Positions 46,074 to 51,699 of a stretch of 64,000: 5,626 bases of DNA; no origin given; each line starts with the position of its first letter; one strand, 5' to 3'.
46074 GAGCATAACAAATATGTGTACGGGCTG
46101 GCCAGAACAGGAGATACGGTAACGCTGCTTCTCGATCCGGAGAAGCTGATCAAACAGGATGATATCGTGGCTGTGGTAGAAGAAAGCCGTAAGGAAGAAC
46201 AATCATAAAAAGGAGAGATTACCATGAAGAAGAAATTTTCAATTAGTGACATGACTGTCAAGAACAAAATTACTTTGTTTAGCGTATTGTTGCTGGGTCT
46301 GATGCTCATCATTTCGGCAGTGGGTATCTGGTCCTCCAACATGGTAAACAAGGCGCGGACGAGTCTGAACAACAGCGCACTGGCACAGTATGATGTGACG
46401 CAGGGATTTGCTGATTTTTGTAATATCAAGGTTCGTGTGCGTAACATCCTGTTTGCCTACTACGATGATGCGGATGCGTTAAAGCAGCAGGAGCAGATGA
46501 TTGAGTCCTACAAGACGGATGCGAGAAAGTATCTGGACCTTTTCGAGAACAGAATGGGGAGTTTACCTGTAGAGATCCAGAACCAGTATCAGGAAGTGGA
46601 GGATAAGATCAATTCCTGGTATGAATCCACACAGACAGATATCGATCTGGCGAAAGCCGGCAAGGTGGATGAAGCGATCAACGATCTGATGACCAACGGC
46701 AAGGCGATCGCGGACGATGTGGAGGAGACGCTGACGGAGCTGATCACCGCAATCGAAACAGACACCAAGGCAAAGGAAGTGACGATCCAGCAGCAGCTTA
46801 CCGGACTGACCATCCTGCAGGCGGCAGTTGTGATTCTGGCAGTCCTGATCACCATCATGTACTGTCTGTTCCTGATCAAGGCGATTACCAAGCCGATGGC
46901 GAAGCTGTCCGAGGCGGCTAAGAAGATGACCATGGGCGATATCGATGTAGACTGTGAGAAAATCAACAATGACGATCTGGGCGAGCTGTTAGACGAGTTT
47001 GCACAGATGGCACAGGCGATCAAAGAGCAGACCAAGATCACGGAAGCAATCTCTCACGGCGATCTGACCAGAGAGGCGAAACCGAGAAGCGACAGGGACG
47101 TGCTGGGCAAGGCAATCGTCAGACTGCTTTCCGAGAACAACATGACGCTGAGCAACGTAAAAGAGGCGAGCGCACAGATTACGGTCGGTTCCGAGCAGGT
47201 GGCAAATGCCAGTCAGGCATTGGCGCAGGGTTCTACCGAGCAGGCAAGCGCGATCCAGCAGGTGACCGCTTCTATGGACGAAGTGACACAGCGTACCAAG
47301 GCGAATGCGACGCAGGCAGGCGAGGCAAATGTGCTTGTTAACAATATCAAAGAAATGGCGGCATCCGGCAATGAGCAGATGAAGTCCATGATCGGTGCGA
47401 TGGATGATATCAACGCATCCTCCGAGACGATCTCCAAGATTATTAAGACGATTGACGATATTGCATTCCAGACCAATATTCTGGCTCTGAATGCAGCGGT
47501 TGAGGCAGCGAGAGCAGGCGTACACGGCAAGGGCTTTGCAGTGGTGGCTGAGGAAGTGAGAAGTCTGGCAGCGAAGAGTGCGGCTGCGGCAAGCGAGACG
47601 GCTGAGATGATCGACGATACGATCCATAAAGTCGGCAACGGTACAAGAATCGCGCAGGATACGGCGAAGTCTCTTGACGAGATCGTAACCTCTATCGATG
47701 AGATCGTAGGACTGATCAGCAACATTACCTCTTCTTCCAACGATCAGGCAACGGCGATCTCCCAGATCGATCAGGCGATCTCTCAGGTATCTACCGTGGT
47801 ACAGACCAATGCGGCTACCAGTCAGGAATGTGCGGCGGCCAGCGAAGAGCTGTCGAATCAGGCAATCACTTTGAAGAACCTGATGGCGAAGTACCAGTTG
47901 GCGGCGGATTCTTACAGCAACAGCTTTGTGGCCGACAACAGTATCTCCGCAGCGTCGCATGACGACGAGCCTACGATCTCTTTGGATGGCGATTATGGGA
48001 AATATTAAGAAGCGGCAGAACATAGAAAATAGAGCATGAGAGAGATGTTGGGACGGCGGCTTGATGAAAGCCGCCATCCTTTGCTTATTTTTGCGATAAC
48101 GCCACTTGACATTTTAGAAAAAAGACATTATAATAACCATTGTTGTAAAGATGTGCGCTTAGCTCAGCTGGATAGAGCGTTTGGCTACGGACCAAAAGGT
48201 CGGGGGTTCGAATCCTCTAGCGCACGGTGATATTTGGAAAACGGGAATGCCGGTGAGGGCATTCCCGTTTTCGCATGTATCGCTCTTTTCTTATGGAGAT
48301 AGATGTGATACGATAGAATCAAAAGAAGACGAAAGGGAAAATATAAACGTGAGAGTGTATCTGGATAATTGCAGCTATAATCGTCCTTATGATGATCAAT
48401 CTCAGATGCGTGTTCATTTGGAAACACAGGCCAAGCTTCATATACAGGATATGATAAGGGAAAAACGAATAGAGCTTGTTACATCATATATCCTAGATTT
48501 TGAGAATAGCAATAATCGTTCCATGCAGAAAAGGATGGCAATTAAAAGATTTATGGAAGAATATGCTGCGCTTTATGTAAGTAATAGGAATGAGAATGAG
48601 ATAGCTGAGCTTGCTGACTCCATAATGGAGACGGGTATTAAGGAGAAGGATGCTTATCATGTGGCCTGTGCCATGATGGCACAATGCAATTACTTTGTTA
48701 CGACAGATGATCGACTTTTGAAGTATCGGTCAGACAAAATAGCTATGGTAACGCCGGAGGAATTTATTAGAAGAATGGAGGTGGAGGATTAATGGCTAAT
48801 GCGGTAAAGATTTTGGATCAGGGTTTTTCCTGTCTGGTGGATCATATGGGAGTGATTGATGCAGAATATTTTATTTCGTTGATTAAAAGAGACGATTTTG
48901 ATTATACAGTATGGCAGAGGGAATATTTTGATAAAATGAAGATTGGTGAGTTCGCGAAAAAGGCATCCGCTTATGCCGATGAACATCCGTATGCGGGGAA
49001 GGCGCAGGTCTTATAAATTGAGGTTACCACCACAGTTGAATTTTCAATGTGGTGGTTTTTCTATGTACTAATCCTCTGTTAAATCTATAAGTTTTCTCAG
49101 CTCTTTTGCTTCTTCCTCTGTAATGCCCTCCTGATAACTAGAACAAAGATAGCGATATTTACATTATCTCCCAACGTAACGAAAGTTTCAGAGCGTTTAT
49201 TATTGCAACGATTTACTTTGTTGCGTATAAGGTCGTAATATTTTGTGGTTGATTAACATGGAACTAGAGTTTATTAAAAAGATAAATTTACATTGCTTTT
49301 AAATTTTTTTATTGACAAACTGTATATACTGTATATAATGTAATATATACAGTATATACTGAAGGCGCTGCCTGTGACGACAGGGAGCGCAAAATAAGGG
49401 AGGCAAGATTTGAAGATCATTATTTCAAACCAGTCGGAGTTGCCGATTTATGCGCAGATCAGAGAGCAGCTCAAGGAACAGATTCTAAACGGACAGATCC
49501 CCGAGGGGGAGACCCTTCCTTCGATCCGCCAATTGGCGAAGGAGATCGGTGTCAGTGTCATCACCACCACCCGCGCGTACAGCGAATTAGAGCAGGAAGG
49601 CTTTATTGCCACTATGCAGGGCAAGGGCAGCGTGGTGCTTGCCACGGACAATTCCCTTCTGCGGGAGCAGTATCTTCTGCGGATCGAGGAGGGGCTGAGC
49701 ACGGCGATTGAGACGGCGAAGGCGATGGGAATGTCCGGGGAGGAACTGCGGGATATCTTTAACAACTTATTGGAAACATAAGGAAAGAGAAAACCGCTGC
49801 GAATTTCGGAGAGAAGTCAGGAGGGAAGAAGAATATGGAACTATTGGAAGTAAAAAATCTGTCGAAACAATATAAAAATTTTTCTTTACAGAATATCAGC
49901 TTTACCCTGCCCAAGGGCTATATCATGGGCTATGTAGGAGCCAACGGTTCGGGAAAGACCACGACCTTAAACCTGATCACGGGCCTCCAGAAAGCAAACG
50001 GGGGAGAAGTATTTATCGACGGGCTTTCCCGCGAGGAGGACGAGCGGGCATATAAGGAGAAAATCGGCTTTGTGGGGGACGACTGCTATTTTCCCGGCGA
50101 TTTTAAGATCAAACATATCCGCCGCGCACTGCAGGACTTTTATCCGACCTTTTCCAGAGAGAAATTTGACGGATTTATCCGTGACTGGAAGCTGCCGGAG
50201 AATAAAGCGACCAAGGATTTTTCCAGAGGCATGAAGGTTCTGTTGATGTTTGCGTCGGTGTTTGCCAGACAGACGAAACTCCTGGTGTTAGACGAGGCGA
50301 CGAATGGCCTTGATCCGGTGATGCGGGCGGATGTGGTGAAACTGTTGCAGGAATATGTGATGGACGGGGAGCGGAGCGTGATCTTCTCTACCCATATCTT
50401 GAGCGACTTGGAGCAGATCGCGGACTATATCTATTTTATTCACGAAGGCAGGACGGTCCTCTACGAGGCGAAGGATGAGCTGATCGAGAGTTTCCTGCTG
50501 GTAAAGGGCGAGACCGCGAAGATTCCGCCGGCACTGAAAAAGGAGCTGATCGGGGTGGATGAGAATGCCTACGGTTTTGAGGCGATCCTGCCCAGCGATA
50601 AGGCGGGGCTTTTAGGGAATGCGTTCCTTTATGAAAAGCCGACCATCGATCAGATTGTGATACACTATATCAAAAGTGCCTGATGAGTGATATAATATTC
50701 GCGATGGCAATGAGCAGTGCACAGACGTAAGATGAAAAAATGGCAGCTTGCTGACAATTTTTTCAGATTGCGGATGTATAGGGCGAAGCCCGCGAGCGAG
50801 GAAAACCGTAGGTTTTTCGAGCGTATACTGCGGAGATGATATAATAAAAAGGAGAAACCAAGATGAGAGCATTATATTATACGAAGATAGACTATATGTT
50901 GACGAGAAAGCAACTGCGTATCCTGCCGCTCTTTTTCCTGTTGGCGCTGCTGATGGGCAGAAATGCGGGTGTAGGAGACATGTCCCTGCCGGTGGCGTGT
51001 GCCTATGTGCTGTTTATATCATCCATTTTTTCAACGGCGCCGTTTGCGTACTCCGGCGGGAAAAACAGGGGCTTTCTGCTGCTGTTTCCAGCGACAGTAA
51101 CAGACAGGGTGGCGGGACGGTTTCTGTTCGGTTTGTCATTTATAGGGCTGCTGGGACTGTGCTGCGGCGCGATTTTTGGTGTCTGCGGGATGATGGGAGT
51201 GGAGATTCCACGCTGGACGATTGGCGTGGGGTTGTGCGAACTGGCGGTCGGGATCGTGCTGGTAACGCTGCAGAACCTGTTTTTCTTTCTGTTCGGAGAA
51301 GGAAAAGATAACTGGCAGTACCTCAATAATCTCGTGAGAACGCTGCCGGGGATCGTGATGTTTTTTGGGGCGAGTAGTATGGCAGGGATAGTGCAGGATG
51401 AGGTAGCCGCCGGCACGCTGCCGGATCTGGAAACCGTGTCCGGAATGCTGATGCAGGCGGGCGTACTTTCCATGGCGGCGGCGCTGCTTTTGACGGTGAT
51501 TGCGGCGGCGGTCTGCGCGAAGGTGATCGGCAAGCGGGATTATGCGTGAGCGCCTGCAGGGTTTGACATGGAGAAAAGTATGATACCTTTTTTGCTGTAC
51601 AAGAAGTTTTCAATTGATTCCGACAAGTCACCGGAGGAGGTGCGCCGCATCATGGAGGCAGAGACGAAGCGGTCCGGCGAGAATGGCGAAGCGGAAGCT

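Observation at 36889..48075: Ten-gene chemosensory operon combined with a PAS kinase, a stand-alone Hpt and two REC-HD-GYP outputs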

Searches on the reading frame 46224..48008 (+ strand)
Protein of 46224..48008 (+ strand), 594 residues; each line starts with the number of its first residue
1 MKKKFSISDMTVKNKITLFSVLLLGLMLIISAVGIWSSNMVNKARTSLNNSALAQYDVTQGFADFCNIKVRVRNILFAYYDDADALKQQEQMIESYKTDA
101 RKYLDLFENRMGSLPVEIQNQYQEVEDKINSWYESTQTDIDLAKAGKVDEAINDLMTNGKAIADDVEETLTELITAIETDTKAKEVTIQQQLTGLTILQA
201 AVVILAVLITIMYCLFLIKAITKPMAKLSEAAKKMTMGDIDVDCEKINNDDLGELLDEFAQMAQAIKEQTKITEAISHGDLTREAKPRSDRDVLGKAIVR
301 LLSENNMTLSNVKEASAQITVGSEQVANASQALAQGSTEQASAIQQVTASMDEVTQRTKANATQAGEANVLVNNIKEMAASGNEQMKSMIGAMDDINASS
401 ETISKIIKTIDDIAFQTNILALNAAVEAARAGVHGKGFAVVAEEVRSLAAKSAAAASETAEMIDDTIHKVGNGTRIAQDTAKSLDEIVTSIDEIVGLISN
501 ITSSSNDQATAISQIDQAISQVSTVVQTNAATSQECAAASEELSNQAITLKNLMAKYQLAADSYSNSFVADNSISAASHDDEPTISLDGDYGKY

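Call 3: search_protein_families(library=pfam, proteins=[window:46224-48008:+], max_evalue=0.01)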
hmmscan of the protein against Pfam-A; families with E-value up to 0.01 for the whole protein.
window:46224-48008:+ (594 aa): 4 families
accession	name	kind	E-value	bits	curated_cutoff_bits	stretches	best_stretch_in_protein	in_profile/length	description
PF00015.26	MCPsignal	-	1e-45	156.1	34.6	1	373-525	5-171/172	Methyl-accepting chemotaxis protein (MCP) signalling domain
PF12729.13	4HB_MCP_1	-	4.7e-12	46.3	27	1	9-182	1-171/181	Four helix bundle sensory module for signal transduction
PF00672.30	HAMP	-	1.5e-08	35.3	25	1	216-267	1-52/53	HAMP domain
PF05227.19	CHASE3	-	0.0014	19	28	1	90-178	38-129/138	CHASE3 domain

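Call 39: search_protein_families(library=ncbifam, proteins=[window:46224-48008:+], max_evalue=0.00001)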
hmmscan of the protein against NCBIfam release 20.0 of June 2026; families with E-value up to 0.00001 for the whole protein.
window:46224-48008:+ (594 aa): 16 families
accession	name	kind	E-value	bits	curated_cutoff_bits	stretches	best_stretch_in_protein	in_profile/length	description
NF041847.1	transduc_aer2_vibrio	equivalog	2.7e-62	211.1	1200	1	251-568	447-761/804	aerotaxis transducer Aer2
NF047851.1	MCPCitTducer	equivalog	2.7e-58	198.4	900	1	272-569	227-526/553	methyl-accepting chemotaxis citrate transducer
NF007309.0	PRK09793.1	equivalog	3.6e-51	174.7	903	1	307-564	261-518/533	methyl-accepting chemotaxis protein IV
NF011622.0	PRK15048.1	equivalog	7e-51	174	900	1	276-573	230-529/553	methyl-accepting chemotaxis protein II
NF011615.0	PRK15041.1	equivalog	9.2e-50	169.8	947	1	276-562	232-520/554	methyl-accepting chemotaxis protein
NF058645.1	MCPCtpMPsAe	equivalog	2.2e-22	79.5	900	1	176-558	184-557/558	methyl-accepting chemotaxis protein CtpM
NF050802.1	AspChtxCcaA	equivalog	5.5e-22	77.9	1300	1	384-463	553-632/700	aspartate chemotaxis receptor CcaA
NF047496.1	HK_LIC11548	equivalog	1.3e-12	47.3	750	1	62-269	146-347/589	LIC_11548 family sensor histidine kinase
NF033092.0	HK_WalK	equivalog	1.1e-09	37.5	725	1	15-275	8-255/594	cell wall metabolism sensor histidine kinase WalK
NF038263.1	prot_phos_SiaA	equivalog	1.8e-09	36.7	700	1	180-273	296-386/658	biofilm regulation protein phosphatase SiaA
NF012163.2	BaeS_SmeS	equivalog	4.8e-09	35.6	500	1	178-271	148-238/457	sensor histidine kinase efflux regulator BaeS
NF007837.0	PRK10549.1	equivalog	5.7e-07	28.6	603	1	177-273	147-240/466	envelope stress sensor histidine kinase BaeS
NF040691.1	MtrAB_MtrB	equivalog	5.8e-07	28.9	450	1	146-277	144-268/507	MtrAB system histidine kinase MtrB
NF053592.1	HK_near_YfiR_like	equivalog_domain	6.6e-07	29.1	194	1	186-267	140-222/223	sensor histidine kinase, YfiR-like protein-associated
NF012226.0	AdeS_HK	equivalog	4.4e-06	26.1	500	1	197-270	60-135/353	two-component sensor histidine kinase AdeS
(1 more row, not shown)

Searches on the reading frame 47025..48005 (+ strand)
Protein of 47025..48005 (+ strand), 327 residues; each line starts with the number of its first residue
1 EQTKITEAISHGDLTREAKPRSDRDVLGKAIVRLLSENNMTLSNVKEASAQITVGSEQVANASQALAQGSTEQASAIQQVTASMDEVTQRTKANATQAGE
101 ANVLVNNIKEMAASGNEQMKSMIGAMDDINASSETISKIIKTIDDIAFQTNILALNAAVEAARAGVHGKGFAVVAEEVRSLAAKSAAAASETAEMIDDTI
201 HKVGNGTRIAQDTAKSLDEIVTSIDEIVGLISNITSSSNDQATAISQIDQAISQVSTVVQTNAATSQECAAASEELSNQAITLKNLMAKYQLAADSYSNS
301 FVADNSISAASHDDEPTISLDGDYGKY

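Call 36: search_solved_structures(query=window:47025-48005:+, max_evalue=0.00001, show_alignments=3)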
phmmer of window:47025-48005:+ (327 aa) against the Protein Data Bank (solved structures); distinct sequences matched with E-value up to 0.00001: 13.
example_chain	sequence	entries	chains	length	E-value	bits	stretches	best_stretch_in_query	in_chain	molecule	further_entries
3zx6_A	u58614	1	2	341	7.2e-46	160.4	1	6-293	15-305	HAMP, METHYL-ACCEPTING CHEMOTAXIS PROTEIN I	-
6s1k_E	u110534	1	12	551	4.8e-45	157.7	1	9-304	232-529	Methyl-accepting chemotaxis protein I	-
8c5v_I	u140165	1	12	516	3.4e-44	154.9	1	9-288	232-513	Methyl-accepting chemotaxis protein I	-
1qu7_A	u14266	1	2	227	2.7e-41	145.4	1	71-292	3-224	METHYL-ACCEPTING CHEMOTAXIS PROTEIN I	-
31cj_A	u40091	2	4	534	8.1e-37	130.7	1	42-285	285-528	Aerotaxis receptor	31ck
2ch7_A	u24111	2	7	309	1.8e-17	67.3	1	42-277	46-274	METHYL-ACCEPTING CHEMOTAXIS PROTEIN | Methyl-accepting chemotaxis protein 2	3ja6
3ja6_H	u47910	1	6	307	2.2e-17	67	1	42-277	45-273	Methyl-accepting chemotaxis protein 2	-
2ch7_B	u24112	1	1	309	2.8e-17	66.7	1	43-277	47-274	METHYL-ACCEPTING CHEMOTAXIS PROTEIN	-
6s18_A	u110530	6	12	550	4.2e-12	49.7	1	32-284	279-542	Aromatic acid chemoreceptor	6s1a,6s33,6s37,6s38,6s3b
3g6b_A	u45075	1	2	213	1.2e-11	48.3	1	121-259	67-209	Methyl-accepting chemotaxis protein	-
4jpb_B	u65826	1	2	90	3.1e-11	46.9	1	133-194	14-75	Methyl-accepting chemotaxis protein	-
3ur1_C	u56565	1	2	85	3.9e-11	46.5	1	134-194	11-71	Methyl-accepting chemotaxis protein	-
3g67_A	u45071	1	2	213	7e-11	45.7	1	120-259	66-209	Methyl-accepting chemotaxis protein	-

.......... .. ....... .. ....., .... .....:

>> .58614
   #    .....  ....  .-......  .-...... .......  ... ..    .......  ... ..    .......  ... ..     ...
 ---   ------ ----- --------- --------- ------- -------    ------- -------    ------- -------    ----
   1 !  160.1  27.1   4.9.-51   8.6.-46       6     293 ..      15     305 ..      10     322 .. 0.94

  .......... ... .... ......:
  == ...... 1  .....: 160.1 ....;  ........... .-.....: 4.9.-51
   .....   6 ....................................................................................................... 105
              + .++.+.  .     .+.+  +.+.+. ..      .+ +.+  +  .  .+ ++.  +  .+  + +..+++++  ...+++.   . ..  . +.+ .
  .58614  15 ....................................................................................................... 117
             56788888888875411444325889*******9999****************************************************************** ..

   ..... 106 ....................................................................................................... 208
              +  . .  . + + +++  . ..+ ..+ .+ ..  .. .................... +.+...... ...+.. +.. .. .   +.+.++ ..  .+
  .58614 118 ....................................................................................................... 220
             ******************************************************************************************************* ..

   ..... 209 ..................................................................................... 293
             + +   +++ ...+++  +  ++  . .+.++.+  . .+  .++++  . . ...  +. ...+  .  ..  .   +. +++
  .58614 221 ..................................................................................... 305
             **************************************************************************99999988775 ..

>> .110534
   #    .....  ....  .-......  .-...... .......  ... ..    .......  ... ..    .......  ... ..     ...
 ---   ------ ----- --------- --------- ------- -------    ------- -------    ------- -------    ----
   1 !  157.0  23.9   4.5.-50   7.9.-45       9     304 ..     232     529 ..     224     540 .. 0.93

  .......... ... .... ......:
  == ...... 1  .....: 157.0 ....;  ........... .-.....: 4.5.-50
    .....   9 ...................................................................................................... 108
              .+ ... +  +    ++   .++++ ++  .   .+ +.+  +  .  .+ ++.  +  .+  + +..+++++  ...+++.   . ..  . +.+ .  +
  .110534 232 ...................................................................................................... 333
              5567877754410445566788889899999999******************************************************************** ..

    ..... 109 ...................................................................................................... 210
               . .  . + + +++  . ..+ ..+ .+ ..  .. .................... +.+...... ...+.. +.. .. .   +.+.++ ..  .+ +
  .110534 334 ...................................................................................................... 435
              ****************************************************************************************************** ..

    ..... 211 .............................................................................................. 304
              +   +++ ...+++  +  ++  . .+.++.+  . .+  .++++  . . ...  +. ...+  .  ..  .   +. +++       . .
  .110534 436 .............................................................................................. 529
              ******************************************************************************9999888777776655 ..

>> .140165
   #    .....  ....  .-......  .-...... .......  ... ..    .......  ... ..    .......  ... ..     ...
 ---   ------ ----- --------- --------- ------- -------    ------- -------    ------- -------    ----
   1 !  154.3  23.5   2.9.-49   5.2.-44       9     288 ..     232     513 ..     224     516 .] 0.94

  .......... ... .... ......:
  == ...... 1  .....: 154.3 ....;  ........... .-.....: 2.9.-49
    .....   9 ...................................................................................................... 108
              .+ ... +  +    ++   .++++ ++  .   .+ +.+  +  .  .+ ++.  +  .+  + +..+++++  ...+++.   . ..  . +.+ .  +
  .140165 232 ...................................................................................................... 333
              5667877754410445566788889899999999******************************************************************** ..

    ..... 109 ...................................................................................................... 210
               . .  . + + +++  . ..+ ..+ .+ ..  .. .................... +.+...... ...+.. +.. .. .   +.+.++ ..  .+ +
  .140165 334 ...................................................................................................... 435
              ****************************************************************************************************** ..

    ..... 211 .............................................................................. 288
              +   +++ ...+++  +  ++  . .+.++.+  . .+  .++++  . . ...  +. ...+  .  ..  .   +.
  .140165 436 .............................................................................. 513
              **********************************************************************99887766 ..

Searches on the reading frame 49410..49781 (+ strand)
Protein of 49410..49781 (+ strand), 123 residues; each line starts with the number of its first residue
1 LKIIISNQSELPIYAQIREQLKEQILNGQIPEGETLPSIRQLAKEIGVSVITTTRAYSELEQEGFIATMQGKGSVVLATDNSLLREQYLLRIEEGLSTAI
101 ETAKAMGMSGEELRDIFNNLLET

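Call 49: search_protein_families(library=pfam, proteins=[window:49410-49781:+], max_evalue=0.00001)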
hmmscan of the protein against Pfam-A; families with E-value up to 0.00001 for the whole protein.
window:49410-49781:+ (123 aa): 1 family
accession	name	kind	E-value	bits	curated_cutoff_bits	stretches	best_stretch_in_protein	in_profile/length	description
PF00392.27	GntR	-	2.2e-16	59.7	27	1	14-76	2-64/64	Bacterial regulatory proteins, gntR family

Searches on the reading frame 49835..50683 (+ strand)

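Call 6: search_protein_families(library=pfam, proteins=[window:49835-50683:+], max_evalue=0.001)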
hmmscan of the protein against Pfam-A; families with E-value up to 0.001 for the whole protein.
window:49835-50683:+ (282 aa): 3 families
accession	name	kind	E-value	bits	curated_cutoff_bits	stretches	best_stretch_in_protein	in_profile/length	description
PF00005.33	ABC_tran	-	4.5e-21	76.3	25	1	18-157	1-137/137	ABC transporter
PF13304.12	AAA_21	-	6.1e-12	46.7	27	1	128-188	237-299/304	AAA domain, putative AbiEii toxin, Type IV TA system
PF02463.25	SMC_N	-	1.3e-05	25.2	40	0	128-175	136-187/220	RecF/RecN/SMC N terminal domain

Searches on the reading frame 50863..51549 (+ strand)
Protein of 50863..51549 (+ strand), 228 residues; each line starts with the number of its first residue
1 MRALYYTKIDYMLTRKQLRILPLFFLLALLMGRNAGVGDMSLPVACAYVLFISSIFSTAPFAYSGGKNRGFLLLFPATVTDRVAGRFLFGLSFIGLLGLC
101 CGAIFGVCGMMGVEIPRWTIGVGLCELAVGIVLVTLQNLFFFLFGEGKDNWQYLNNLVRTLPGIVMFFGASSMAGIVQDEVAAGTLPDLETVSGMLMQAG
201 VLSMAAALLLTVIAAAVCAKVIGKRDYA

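Call 6: search_protein_families(library=pfam, proteins=[window:50863-51549:+], max_evalue=0.001)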
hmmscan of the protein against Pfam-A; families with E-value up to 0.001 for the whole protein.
window:50863-51549:+ (228 aa): 1 family
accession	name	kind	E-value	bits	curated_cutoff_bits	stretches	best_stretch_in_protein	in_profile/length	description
PF13346.12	ABC2_membrane_5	-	0.00075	19.5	25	0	10-218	6-200/205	ABC-2 family transporter protein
